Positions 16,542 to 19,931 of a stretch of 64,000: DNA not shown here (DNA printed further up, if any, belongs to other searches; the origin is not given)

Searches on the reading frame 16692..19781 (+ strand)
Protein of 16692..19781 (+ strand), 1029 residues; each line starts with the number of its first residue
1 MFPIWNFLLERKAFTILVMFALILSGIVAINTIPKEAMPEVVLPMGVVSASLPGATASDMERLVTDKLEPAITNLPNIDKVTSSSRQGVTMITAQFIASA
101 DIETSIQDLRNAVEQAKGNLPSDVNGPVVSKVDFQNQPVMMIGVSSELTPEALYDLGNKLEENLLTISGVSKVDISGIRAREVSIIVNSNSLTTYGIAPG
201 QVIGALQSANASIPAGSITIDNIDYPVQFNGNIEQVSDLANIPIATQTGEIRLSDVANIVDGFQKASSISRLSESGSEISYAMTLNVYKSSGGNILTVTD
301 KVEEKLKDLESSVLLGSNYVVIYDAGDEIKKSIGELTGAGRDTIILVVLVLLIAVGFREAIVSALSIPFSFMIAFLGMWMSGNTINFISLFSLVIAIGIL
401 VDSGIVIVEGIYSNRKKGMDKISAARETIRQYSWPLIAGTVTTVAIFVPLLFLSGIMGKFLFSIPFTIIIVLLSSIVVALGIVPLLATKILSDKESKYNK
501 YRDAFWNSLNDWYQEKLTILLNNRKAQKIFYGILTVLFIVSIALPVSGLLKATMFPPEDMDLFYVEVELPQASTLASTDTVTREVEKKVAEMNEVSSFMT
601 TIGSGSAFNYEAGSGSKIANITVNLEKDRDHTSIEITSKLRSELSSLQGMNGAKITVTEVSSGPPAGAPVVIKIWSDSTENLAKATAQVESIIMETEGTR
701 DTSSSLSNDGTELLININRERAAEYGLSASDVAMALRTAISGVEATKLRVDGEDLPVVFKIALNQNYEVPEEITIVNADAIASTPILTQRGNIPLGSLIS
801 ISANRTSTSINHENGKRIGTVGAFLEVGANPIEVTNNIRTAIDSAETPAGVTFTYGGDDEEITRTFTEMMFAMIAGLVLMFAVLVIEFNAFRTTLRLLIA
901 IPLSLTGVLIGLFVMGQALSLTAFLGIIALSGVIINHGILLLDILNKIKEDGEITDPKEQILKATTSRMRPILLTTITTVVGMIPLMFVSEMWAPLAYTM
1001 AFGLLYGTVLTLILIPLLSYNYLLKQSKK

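Call 101: search_protein_families(library=pfam, proteins=[window:16692-19781:+], max_evalue=0.001)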
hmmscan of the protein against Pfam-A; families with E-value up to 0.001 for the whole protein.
window:16692-19781:+ (1029 aa): 2 families
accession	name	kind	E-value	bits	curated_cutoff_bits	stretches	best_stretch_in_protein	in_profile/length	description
PF00873.25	ACR_tran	-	5.3e-184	614.1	28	1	5-1018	2-1016/1021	AcrB/AcrD/AcrF family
PF02355.23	SecD_SecF_C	-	0.00027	20.8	20.5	0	866-1012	30-176/189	Protein export membrane protein SecD/SecF, C-terminal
